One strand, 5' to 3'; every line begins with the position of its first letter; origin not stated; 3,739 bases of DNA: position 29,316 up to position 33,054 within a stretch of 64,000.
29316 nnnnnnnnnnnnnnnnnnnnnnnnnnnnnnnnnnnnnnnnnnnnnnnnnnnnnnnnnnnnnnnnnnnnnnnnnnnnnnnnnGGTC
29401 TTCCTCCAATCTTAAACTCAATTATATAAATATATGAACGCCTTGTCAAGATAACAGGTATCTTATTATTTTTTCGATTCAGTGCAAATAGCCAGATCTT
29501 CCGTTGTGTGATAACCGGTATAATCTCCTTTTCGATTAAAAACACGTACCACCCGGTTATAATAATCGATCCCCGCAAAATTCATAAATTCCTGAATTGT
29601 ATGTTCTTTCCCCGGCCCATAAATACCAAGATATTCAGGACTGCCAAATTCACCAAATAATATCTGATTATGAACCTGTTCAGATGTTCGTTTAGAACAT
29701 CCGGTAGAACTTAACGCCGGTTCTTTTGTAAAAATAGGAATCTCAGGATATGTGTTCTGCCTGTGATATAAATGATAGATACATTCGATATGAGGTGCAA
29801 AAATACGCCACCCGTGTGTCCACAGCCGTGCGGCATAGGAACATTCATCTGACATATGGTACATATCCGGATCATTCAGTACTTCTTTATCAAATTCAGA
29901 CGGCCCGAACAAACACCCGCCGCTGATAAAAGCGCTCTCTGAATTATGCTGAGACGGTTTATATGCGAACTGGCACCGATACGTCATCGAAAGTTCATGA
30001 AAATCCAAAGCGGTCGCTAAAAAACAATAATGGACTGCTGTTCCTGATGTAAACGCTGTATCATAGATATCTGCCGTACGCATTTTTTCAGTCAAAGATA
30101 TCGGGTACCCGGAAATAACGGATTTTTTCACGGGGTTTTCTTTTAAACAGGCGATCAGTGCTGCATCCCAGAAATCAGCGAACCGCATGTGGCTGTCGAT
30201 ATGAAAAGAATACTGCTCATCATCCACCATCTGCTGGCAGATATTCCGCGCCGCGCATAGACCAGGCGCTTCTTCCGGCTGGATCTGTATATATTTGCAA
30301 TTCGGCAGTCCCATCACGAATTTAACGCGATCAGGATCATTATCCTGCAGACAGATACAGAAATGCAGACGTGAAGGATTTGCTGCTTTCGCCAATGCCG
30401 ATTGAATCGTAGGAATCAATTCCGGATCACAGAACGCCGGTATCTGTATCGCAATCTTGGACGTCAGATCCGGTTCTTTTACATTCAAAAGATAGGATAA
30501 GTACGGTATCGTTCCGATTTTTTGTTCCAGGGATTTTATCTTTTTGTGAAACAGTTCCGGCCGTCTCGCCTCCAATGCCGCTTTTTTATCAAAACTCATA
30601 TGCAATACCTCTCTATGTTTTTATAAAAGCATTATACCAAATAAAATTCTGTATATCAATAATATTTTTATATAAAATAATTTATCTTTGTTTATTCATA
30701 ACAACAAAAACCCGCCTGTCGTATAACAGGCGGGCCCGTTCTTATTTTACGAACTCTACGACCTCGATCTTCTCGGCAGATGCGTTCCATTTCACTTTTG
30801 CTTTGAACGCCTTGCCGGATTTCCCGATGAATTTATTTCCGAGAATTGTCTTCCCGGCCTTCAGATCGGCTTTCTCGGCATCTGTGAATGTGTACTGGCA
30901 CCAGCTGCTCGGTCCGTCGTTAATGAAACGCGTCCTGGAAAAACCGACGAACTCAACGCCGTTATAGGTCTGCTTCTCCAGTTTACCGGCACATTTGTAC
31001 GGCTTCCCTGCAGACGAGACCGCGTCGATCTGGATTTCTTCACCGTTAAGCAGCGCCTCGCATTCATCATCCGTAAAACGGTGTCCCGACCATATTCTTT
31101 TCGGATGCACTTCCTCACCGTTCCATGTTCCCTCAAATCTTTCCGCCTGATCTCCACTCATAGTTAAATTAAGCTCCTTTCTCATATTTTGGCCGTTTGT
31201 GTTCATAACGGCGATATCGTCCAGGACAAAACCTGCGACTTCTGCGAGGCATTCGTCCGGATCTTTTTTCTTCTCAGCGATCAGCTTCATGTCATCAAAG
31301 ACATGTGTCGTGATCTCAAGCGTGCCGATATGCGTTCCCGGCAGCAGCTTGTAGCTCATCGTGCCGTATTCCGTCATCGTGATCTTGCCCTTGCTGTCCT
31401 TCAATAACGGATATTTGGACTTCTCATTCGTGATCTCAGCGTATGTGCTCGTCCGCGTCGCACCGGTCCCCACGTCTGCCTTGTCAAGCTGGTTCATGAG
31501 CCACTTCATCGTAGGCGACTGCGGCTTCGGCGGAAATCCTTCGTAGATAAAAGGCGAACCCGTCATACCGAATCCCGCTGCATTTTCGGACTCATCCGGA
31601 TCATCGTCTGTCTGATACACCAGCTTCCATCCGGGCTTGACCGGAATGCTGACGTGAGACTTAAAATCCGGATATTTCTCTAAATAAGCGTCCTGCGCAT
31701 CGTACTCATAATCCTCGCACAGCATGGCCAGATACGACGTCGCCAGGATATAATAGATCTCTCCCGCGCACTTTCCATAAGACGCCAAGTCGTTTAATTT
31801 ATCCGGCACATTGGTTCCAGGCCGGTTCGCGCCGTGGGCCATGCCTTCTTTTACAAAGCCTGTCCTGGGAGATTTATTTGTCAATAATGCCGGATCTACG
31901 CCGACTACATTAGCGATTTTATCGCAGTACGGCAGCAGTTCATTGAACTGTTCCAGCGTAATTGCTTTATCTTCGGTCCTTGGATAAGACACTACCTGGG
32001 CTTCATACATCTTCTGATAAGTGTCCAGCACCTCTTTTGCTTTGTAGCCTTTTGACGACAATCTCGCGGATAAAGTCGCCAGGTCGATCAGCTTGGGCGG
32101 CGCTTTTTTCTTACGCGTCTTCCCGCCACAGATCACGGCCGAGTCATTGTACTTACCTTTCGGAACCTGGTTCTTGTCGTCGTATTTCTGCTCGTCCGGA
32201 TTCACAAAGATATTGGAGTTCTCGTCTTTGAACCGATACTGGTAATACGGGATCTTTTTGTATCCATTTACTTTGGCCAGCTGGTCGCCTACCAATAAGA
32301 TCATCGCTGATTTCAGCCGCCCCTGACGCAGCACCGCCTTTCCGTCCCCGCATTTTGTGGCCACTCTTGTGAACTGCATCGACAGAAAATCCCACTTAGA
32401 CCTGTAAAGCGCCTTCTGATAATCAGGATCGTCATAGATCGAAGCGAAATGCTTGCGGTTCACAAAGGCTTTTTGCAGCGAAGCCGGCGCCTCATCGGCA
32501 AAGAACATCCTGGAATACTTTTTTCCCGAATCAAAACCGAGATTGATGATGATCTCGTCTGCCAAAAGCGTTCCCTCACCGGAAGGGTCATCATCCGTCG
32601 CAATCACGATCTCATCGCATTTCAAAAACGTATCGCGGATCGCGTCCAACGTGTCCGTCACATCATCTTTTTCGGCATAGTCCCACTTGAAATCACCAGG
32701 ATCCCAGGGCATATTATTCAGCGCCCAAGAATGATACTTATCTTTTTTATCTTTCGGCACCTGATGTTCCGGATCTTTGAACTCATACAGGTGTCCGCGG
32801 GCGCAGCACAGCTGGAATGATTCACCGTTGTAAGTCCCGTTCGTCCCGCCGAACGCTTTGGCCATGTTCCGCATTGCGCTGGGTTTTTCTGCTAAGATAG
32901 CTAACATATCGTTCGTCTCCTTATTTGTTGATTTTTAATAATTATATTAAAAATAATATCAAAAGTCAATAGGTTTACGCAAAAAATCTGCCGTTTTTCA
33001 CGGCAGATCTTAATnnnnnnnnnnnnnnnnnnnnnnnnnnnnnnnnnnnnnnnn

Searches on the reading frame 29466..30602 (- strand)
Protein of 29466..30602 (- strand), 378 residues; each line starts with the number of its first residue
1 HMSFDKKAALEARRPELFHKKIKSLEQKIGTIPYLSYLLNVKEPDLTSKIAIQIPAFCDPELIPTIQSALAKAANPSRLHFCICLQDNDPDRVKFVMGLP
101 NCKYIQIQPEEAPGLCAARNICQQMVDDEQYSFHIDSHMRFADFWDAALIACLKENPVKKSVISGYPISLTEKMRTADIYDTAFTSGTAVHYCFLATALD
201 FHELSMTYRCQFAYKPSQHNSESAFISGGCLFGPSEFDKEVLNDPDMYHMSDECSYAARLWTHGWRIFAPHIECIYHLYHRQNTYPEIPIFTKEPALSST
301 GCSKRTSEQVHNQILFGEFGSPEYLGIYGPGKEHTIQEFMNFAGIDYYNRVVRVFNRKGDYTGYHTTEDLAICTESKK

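Call 55: search_protein_families(library=pfam, proteins=[window:29466-30602:-], max_evalue=0.0001)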
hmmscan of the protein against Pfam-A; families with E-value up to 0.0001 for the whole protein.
window:29466-30602:- (378 aa): 1 family
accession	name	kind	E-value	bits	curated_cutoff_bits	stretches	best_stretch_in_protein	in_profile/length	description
PF11397.14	GlcNAc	-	6.1e-37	128.3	21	1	101-346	98-349/352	Glycosyltransferase (GlcNAc)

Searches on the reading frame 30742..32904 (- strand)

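Call 10: search_protein_families(library=phrogs, proteins=[window:30742-32904:-], max_evalue=0.001)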
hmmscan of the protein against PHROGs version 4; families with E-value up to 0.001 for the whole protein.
window:30742-32904:- (720 aa): 1 family
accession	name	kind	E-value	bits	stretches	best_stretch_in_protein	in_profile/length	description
phrog_13226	-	unknown function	2.3e-35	123.3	1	3-440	5-457/726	-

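Call 55: search_protein_families(library=pfam, proteins=[window:30742-32904:-], max_evalue=0.0001)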
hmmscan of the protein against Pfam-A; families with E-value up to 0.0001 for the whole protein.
window:30742-32904:- (720 aa): 3 families
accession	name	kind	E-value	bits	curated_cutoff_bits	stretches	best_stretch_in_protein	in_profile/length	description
PF01131.25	Topoisom_bac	-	3.9e-34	118.8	35.1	1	160-553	5-410/411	DNA topoisomerase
PF01751.28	Toprim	-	7.3e-09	36.1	23.1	1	3-112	3-72/96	Toprim domain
PF13342.12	Toprim_Crpt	-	1.5e-05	25.3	32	0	671-718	13-57/60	C-terminal repeat of topoisomerase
